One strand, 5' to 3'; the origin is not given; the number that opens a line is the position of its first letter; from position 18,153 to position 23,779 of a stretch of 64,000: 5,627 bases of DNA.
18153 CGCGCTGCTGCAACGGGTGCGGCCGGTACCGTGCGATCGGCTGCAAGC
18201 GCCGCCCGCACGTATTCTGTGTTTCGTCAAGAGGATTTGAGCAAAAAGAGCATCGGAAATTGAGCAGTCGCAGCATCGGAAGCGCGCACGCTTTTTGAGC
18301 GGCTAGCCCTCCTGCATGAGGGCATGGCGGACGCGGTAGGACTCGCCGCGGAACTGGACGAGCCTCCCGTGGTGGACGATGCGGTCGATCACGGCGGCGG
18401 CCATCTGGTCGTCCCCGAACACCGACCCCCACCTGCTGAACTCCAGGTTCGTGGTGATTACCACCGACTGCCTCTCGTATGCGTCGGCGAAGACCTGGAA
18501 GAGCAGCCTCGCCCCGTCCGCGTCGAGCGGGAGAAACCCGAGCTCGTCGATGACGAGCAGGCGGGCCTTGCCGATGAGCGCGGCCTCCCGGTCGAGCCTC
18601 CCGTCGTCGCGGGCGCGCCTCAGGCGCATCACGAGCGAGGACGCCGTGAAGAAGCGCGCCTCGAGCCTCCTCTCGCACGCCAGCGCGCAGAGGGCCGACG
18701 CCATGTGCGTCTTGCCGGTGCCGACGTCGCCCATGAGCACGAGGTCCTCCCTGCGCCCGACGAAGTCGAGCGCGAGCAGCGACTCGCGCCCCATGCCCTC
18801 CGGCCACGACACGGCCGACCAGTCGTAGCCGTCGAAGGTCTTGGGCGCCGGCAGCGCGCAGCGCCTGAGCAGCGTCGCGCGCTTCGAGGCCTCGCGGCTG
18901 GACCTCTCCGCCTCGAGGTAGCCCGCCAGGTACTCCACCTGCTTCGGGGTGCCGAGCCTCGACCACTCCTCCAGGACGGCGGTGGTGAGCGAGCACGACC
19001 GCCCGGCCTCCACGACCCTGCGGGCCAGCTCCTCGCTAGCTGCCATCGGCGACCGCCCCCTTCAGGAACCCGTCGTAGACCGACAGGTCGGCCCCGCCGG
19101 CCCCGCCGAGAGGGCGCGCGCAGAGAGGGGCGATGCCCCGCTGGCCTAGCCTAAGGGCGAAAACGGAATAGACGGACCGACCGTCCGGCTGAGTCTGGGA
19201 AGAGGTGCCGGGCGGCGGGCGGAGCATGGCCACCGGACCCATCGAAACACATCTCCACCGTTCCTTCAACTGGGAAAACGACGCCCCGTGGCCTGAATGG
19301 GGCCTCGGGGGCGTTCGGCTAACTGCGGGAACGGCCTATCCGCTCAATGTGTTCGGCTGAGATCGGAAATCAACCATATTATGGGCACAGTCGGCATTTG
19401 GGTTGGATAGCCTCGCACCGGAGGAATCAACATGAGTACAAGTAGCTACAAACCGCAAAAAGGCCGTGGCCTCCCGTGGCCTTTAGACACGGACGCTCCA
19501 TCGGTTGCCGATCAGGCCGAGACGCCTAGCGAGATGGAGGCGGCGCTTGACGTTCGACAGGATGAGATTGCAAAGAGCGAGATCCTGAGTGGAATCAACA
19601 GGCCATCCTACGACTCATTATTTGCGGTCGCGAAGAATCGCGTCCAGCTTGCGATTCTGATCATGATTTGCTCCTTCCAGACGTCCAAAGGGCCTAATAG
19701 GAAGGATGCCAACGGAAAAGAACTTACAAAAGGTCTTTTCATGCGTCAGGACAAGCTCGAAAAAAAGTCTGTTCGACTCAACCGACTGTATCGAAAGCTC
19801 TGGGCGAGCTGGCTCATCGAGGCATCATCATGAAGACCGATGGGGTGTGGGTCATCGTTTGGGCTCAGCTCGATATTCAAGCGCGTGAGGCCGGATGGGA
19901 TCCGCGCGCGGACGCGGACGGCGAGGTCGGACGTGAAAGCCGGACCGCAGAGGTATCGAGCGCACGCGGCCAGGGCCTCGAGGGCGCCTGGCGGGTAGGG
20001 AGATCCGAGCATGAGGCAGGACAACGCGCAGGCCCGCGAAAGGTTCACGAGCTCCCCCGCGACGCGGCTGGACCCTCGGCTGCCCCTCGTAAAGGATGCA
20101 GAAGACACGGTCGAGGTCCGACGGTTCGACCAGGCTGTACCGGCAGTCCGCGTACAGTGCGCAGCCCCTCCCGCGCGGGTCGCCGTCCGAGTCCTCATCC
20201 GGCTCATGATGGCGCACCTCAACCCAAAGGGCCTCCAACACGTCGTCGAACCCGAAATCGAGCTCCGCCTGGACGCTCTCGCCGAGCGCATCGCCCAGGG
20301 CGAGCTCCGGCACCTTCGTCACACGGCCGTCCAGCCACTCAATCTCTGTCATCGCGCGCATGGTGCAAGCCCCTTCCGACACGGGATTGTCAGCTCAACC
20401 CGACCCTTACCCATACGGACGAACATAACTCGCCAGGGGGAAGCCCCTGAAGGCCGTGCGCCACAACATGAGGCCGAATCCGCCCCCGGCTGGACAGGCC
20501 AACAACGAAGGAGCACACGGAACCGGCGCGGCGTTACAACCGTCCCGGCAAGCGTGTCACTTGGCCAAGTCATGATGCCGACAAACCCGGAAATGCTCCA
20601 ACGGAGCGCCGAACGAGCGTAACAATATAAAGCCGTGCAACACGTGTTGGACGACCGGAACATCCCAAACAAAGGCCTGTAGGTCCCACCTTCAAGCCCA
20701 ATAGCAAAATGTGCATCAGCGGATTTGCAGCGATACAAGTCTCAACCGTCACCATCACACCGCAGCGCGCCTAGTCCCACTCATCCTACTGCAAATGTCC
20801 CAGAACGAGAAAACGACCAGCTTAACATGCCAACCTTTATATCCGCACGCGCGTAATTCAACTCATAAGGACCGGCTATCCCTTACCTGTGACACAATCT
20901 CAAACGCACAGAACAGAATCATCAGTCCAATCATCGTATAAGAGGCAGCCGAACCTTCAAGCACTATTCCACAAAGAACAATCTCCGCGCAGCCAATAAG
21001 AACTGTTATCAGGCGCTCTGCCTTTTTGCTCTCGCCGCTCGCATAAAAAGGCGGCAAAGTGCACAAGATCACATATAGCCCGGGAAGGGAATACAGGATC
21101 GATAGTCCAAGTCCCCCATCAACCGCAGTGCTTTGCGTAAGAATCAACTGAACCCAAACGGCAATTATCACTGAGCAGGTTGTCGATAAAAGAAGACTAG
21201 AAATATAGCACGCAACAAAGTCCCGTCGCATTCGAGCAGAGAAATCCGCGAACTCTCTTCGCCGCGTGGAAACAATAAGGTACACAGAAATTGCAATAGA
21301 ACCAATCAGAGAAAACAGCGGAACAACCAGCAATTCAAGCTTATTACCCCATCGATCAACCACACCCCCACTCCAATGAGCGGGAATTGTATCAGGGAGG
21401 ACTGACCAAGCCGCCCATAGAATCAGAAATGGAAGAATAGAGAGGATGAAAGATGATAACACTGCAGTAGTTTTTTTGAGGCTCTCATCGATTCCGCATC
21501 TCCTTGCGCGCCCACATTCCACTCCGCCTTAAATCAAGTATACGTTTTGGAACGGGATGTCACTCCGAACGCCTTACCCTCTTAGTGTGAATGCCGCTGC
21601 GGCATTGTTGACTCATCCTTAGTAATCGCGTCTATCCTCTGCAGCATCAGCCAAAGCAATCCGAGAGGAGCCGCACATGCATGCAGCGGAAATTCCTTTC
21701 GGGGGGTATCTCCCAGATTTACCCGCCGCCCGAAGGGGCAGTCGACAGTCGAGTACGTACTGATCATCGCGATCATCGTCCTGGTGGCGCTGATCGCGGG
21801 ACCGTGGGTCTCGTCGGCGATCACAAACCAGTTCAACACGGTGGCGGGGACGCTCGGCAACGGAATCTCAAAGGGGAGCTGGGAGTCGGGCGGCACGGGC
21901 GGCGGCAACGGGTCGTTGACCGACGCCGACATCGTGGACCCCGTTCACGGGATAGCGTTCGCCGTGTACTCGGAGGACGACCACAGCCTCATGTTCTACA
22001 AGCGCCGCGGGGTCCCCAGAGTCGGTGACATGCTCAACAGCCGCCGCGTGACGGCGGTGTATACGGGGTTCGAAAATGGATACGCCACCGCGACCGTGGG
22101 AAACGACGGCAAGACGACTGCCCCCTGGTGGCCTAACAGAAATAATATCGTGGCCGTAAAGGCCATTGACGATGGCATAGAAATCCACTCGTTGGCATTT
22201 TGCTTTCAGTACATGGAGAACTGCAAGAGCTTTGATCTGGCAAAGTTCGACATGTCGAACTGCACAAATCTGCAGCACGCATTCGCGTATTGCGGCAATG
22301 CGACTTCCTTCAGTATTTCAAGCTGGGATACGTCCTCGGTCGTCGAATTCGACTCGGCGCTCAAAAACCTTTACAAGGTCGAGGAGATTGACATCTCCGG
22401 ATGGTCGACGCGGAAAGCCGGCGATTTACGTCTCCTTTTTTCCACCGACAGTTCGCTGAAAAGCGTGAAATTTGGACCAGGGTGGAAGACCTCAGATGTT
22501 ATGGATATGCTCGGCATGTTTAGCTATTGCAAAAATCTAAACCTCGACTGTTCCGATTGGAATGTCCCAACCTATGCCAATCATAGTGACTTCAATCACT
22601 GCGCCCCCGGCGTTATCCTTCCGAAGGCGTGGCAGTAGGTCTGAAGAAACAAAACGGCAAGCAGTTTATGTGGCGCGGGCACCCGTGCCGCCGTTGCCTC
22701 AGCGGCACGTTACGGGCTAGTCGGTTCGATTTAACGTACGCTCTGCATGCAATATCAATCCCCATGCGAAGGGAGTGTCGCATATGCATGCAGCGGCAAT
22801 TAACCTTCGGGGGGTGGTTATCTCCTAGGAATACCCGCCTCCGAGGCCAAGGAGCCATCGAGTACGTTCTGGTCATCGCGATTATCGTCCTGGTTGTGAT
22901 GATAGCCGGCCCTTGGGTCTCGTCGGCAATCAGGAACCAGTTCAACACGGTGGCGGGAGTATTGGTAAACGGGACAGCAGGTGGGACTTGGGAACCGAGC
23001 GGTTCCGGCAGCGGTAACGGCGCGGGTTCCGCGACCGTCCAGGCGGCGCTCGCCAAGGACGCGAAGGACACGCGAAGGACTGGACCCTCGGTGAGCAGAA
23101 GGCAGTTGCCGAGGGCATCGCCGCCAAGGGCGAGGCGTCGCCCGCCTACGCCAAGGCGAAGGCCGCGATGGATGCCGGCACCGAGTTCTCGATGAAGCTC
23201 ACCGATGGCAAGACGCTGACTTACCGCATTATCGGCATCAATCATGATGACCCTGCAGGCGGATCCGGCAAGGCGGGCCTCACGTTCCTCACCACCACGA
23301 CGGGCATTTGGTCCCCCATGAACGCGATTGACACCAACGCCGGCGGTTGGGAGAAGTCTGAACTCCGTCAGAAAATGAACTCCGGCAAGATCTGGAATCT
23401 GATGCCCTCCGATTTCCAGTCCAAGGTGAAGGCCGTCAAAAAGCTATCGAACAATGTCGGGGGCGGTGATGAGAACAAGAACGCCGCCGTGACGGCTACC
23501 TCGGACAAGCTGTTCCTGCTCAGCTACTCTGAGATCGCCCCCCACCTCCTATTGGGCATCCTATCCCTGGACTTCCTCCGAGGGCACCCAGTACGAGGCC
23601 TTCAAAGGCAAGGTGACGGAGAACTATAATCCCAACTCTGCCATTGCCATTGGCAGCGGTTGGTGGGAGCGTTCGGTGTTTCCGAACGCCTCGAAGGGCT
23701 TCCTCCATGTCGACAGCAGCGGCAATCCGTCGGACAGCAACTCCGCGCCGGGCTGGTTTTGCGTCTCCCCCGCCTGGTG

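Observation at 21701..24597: Poly-G tracts right after the start codons: only one of three Flp-fusion paralogues is in frame (possible phase variation)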

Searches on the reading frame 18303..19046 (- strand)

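Call 9: search_protein_families(library=pfam, proteins=[window:18303-19046:-], max_evalue=0.01)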
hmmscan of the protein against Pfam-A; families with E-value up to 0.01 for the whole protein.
window:18303-19046:- (247 aa): 6 families
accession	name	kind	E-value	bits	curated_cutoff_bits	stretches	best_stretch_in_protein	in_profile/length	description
PF01695.23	IstB_IS21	-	1.3e-58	198.7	24.1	1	38-242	31-235/238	IstB-like ATP binding protein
PF07728.20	AAA_5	-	0.0001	22.7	22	1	101-169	1-75/139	AAA domain (dynein-related subfamily)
PF00308.24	Bac_DnaA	-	0.00015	22.4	23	1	102-198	37-135/162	Bacterial DnaA ATPAse domain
PF13191.12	AAA_16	-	0.0015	19.5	32.6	1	97-189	22-123/167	AAA ATPase domain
PF03969.22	AFG1_ATPase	-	0.0028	17.1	27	1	101-200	63-165/361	AFG1-like ATPase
PF13401.12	AAA_22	-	0.0041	17.9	27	0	102-133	8-39/130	AAA domain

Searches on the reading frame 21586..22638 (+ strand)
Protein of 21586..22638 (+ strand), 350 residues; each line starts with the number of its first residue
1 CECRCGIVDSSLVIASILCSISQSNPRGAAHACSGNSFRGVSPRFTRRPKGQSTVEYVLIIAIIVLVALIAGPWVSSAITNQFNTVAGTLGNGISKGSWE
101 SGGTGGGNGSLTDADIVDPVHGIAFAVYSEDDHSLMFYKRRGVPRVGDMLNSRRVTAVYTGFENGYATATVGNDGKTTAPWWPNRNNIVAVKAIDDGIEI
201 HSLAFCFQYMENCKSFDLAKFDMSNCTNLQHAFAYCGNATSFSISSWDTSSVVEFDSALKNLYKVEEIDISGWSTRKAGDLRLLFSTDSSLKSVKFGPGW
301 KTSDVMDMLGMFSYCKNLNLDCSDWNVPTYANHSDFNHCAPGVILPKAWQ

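Call 9: search_protein_families(library=pfam, proteins=[window:21586-22638:+], max_evalue=0.01)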
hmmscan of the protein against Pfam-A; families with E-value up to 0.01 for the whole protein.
window:21586-22638:+ (350 aa): 3 families
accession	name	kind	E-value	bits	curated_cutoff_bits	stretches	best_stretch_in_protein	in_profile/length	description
PF03382.20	DUF285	-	7.3e-18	64.9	25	2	203-291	3-88/120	Mycoplasma protein of unknown function, DUF285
PF04021.17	Class_IIIsignal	-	0.00041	20.6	23.7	1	50-72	2-24/27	Class III signal peptide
PF16982.10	Flp1_like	-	0.0014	18.5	33.5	1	48-86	5-43/49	Putative Flagellin, Flp1-like, domain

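Call 10: search_protein_families(library=ncbifam, proteins=[window:21586-22638:+], max_evalue=0.01)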
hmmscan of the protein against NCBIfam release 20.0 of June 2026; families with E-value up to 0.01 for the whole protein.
window:21586-22638:+ (350 aa): 2 families
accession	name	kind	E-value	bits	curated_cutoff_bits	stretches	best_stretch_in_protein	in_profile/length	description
NF045896.1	Mbov_0838_LP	exception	5.3e-11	42.1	500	1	227-328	247-345/433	Mbov_0838 family PARCEL repeat surface lipoprotein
TIGR02167.2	Liste_lipo_26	repeat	3.3e-06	26.7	30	0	233-252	2-21/26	PARCEL repeat-containing surface protein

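Call 46: search_solved_structures(query=window:21751-22638:+, max_evalue=1)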
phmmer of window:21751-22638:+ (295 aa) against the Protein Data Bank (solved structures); distinct sequences matched with E-value up to 1: 3.
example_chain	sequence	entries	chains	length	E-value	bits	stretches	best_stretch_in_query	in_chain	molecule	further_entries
3ag7_A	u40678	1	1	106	0.18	14.3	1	213-255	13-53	Putative uncharacterized protein F9E10.5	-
2vi7_A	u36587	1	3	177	0.31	13.5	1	8-95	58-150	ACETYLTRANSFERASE PA1377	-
9cg2_A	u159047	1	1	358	0.98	11.9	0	150-229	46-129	Elp3/MiaA/NifB-like radical SAM core domain-containing protein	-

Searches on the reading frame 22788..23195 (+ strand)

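Call 9: search_protein_families(library=pfam, proteins=[window:22788-23195:+], max_evalue=0.01)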
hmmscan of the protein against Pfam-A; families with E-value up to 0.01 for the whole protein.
window:22788-23195:+ (135 aa): 2 families
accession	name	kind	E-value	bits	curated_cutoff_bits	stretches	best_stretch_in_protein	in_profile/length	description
PF04021.17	Class_IIIsignal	-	8.1e-05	22.9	23.7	1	19-41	2-24/27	Class III signal peptide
PF04964.19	Flp_Fap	-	0.0097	16.1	32.2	0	22-56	9-43/46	Flp/Fap pilin component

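Call 10: search_protein_families(library=ncbifam, proteins=[window:22788-23195:+], max_evalue=0.01)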
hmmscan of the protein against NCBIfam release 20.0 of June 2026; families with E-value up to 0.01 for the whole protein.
window:22788-23195:+ (135 aa): 0 families

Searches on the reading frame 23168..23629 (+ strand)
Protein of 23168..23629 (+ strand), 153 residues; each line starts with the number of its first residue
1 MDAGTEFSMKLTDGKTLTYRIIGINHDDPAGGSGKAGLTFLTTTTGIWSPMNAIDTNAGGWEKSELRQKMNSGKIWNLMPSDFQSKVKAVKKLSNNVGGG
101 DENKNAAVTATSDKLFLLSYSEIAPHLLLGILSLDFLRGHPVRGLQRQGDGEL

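Call 9: search_protein_families(library=pfam, proteins=[window:23168-23629:+], max_evalue=0.01)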
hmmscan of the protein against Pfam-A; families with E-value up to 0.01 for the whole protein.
window:23168-23629:+ (153 aa): 1 family
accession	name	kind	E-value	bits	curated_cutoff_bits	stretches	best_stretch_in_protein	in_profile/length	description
PF19789.6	DUF6273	-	2.2e-06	28.1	23.5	1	53-124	26-94/172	Domain of unknown function (DUF6273)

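Call 10: search_protein_families(library=ncbifam, proteins=[window:23168-23629:+], max_evalue=0.01)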
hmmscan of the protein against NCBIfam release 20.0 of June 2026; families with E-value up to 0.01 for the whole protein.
window:23168-23629:+ (153 aa): 0 families
